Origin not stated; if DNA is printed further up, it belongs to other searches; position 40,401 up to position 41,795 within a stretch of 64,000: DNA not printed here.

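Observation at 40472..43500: Two identical IS copies inserted head-to-head at mirror positions in the arms of one palindromic element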

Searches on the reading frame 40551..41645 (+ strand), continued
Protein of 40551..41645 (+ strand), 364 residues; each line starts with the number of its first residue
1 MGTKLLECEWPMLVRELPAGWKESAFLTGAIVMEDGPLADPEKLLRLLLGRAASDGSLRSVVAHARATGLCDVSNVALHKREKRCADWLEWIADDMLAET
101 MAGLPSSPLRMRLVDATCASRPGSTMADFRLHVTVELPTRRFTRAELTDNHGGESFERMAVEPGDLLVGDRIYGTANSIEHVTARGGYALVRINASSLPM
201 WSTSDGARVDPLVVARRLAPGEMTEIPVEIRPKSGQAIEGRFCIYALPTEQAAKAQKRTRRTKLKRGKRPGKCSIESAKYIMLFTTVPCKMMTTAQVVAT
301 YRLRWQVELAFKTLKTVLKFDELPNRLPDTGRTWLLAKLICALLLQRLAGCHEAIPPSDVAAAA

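Call 49: find_encoding_contigs(protein=P0006, flank=1500, max_places=10)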
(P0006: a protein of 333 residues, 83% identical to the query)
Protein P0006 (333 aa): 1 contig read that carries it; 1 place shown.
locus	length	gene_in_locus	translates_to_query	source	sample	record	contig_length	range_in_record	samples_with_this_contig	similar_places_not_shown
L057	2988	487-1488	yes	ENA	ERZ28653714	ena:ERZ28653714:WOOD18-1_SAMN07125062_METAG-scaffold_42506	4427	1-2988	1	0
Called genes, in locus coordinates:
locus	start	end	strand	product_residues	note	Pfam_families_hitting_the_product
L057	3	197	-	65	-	?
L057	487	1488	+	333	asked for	PF01609:DDE_Tnp_1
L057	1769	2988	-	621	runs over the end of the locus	PF01609:DDE_Tnp_1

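Call 50: find_encoding_contigs(protein=P0018, flank=1500, max_places=10)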
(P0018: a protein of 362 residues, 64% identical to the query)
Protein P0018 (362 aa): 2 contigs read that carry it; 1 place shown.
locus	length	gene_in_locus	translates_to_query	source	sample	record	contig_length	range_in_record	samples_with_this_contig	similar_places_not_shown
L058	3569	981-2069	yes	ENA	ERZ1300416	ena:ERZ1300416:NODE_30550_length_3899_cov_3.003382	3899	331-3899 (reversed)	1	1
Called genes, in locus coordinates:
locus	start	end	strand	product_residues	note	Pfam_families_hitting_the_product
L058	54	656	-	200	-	PF02826:2-Hacid_dh_C (weak)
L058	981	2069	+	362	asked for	PF01609:DDE_Tnp_1 (weak)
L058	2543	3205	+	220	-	-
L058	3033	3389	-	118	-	-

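Call 57: search_solved_structures(query=window:40551-41645:+, max_evalue=1)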
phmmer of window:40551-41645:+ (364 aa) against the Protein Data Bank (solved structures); distinct sequences matched with E-value up to 1: 1.
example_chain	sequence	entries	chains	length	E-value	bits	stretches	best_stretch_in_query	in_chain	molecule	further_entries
2f3l_A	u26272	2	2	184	0.45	12.7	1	137-208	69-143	RFR-Domain | pentapeptide repeat protein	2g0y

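Call 68: predict_structure(alignment_id=A1)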
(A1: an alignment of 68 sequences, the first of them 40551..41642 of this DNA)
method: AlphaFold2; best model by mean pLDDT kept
length: 364 residues; sequences in the alignment: 68
mean_pLDDT: 81.3   pTM: 0.69
mean pLDDT of the five models: 81.3, 81.3, 80.7, 80.2, 78.1
residues with pLDDT >= 90: 134; 70-90: 157; 50-70: 55; < 50: 18
segments of 3 or more residues with pLDDT < 50: 1-5, 352-364
pLDDT, mean of each block of 10 residues (from residue 1): 54 87 93 87 92 82 88 90 89 75 63 77 70 70 68 80 91 91 95 90 95 95 96 93 95 90 84 90 95 87 73 61 60 79 74 39 40
secondary structure, 60 per line:
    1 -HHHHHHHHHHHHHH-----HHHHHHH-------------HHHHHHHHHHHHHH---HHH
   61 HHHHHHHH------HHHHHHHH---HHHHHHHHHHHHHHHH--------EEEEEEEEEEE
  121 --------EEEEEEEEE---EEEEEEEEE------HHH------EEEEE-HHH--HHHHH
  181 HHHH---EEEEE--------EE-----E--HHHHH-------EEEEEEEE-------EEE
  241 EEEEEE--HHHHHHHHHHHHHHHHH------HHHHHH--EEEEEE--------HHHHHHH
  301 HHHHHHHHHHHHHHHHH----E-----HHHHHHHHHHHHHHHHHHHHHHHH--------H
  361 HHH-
elements in order: H2-15 H21-27 H41-54 H58-68 H75-82 H86-101 E110-120 E129-137 E141-149 E165-169 H176-184 E188-192 H211-215 E223-230 E238-246 H249-265 H272-277 E280-285 H294-317 H328-351 H360-363

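Call 70: fold_search(model_id=the predicted structure, library=pdb)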
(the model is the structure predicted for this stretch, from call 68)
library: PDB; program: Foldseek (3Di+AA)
matches with E <= 10: 827; with E <= 0.001: 5
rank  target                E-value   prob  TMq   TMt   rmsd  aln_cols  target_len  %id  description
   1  4dm0_A                4.0e-10  1.00  0.46  0.39  10.3       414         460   13  TN5 transposase: 20MER OUTSIDE END 2 MN complex (released 2012-02-22)
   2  3ecp_A                6.5e-10  1.00  0.45  0.38  10.7       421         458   14  Crystal Structure Of Tn5 Transposase Complexed With 5' Phosphorylated Transposon End DNA (released 2008-10-21)
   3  1muh_A                7.7e-10  1.00  0.46  0.38  10.4       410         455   13  CRYSTAL STRUCTURE OF TN5 TRANSPOSASE COMPLEXED WITH TRANSPOSON END DNA (released 2002-09-27)
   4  1mm8_A                1.7e-09  1.00  0.46  0.38  11.2       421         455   14  Crystal structure of Tn5 Transposase complexed with ME DNA (released 2002-12-13)
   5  1mus_A                3.4e-09  1.00  0.42  0.35  12.6       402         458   15  crystal structure of Tn5 transposase complexed with resolved outside end DNA (released 2002-09-27)
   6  6xg8_A                7.0e-03  0.97  0.35  0.32  13.0       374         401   10  ISCth4 transposase, pre-cleaved complex, PCC (released 2020-10-14)
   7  9c0f_C                1.7e-02  0.93  0.28  0.23   9.3       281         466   11  piggyBat transposase protein-DNA complex (released 2025-01-29)
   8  6ozi_A                2.0e-02  0.44  0.18  0.24  13.7       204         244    9  Crystal structure of Ciona intestinalis (Ci) Endonuclease V (D234N) in complex with a 23mer DNA containing an inosine  (released 2019-09-04)
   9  6ozr_A                4.8e-02  0.41  0.21  0.27  12.9       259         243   10  Crystal structure of Mus musculus (Mm) Endonuclease V in complex with a 23mer RNA oligo containing an inosine after a  (released 2019-09-04)
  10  6ozl_B                5.0e-02  0.38  0.23  0.30  13.5       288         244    9  Crystal structure of Mus musculus (Mm) Endonuclease V in complex with a 23mer RNA oligo containing an inosine after a  (released 2019-09-04)
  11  6ozi_B                6.3e-02  0.38  0.22  0.30  12.8       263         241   10  Crystal structure of Ciona intestinalis (Ci) Endonuclease V (D234N) in complex with a 23mer DNA containing an inosine  (released 2019-09-04)
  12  6ozr_B                6.3e-02  0.38  0.22  0.28  10.0       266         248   11  Crystal structure of Mus musculus (Mm) Endonuclease V in complex with a 23mer RNA oligo containing an inosine after a  (released 2019-09-04)
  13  6xgw_B                6.6e-02  0.72  0.24  0.24  10.2       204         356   13  ISCth4 transposase, pre-reaction complex, PRC (released 2020-10-14)
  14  6ozj_B                6.6e-02  0.47  0.24  0.31   8.9       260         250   10  Crystal structure of Mus musculus (Mm) Endonuclease V in complex with a 23mer RNA oligo containing an inosine in the a (released 2019-09-04)
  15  6oze                  7.0e-02  0.54  0.27  0.35  12.8       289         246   11  Crystal structure of the catalytic domain of human Endonuclease V (C140S/C225S/C226A/C228S) (released 2019-09-04)
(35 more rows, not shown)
